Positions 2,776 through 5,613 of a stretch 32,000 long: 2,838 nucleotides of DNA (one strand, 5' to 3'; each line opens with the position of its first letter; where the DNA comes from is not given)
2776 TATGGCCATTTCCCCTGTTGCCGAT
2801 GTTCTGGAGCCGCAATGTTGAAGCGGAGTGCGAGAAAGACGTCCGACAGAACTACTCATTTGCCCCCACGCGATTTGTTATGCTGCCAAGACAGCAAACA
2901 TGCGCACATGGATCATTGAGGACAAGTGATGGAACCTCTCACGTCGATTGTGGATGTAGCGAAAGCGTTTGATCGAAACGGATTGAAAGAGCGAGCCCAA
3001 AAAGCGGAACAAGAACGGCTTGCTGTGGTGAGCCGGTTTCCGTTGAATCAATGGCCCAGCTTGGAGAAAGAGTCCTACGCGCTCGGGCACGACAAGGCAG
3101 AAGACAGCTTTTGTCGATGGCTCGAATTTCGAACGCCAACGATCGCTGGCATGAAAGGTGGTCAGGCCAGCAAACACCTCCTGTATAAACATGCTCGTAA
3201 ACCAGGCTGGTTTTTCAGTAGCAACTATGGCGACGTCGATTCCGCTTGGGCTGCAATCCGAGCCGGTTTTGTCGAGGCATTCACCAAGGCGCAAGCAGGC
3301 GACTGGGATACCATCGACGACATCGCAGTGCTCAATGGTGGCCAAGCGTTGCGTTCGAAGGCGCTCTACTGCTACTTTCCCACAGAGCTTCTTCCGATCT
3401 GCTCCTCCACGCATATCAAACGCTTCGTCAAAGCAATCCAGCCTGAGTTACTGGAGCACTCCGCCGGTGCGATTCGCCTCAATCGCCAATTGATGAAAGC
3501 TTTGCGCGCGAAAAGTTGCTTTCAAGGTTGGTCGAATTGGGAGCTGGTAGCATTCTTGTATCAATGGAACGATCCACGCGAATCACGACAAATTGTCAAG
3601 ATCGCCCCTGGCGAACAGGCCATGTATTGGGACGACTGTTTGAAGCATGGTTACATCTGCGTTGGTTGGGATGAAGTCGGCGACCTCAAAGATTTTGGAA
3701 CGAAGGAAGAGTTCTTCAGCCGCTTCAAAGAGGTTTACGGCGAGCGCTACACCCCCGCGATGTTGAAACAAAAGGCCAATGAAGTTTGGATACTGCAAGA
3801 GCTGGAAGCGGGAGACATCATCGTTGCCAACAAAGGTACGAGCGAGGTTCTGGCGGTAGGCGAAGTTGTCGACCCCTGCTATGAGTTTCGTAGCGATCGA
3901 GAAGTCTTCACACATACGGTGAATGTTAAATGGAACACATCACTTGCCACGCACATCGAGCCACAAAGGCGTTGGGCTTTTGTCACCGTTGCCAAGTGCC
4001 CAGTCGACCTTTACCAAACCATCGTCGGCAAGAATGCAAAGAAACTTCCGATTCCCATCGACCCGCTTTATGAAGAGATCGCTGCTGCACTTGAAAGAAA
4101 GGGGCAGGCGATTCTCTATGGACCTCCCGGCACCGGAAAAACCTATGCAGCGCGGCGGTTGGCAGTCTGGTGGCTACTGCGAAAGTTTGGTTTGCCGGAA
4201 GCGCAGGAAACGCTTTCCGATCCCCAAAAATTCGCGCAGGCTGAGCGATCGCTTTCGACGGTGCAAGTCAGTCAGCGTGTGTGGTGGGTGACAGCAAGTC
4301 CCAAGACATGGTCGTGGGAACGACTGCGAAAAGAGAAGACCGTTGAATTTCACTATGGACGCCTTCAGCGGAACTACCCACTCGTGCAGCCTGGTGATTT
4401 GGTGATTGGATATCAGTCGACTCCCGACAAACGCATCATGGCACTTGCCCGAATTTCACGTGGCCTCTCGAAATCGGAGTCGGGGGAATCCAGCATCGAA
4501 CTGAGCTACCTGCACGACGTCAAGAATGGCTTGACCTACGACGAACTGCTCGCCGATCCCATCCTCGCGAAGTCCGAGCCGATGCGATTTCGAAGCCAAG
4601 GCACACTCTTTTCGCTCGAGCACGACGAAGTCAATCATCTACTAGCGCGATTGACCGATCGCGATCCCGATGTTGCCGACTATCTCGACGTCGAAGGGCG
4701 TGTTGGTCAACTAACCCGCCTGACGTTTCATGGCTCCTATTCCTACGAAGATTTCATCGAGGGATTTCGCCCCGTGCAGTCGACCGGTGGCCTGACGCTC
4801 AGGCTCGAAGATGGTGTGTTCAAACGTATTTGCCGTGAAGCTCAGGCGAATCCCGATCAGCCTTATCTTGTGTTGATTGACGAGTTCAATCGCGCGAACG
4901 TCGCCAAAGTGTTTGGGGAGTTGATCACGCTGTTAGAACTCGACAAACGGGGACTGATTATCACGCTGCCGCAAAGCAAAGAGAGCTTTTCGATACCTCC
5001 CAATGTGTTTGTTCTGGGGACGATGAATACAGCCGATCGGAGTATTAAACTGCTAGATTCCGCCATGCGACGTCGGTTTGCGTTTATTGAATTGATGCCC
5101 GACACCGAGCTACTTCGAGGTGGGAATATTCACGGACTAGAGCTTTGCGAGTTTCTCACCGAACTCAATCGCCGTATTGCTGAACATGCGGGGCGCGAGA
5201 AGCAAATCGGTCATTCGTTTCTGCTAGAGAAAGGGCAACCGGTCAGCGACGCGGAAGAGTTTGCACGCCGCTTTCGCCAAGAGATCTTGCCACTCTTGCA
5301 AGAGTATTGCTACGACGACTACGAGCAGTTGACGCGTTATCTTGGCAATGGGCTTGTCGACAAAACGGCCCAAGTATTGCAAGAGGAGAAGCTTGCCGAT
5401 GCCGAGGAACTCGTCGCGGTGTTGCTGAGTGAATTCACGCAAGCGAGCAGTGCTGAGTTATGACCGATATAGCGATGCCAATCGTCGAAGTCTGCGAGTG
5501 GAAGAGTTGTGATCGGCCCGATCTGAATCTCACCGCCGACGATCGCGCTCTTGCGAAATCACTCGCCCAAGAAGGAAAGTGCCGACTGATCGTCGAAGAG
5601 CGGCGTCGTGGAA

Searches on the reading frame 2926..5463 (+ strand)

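Call 8: search_protein_families(library=pfam, proteins=[window:2926-5463:+], max_evalue=0.001)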
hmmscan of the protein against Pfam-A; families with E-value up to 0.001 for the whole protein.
window:2926-5463:+ (845 aa): 5 families
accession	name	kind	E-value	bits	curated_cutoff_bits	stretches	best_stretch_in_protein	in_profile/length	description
PF07728.20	AAA_5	-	5.6e-14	52.8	22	1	601-718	33-139/139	AAA domain (dynein-related subfamily)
PF01878.24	EVE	-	3.5e-07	30.8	23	1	452-548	2-119/145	EVE domain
PF20720.3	nSTAND3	-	3e-06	27.5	27.2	1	381-438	6-62/155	Novel STAND NTPase 3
PF00004.35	AAA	-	4.1e-06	27.7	21.2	0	396-413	2-19/131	ATPase family associated with various cellular activities (AAA)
PF13401.12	AAA_22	-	0.00021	22.1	27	0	391-415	4-28/130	AAA domain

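Call 11: search_protein_families(library=padloc, proteins=[window:2926-5463:+], max_evalue=0.001)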
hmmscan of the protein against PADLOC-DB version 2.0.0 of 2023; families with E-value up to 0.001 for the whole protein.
window:2926-5463:+ (845 aa): 10 families
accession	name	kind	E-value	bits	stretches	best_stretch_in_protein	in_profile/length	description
PDLC04021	PD-T4-1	-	1.1e-24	85.1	1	13-215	15-214/383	-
PDLC04806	PDC-S02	-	2.9e-13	47.8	1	232-339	12-123/324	-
PDLC04815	PDC-S02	-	3.1e-13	47.8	1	229-338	9-118/346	-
PDLC04819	PDC-S02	-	3.6e-13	47.5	1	233-340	15-123/334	-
PDLC03448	REase_II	-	5.4e-13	46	1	642-723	622-721/857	Type II restriction enzyme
PDLC03547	REase_II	-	7.9e-13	45.8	1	597-803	293-531/585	Type II restriction enzyme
PDLC04824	PDC-S02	-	7.9e-08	29.8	1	222-339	3-123/308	-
PDLC02196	IetA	-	6.1e-05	20.6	0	389-413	119-143/374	-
PDLC04140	mad8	-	0.00061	17.4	0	390-670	25-217/314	mads_8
PDLC04547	PDC-M26A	-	0.00077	16.1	0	637-687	396-446/724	-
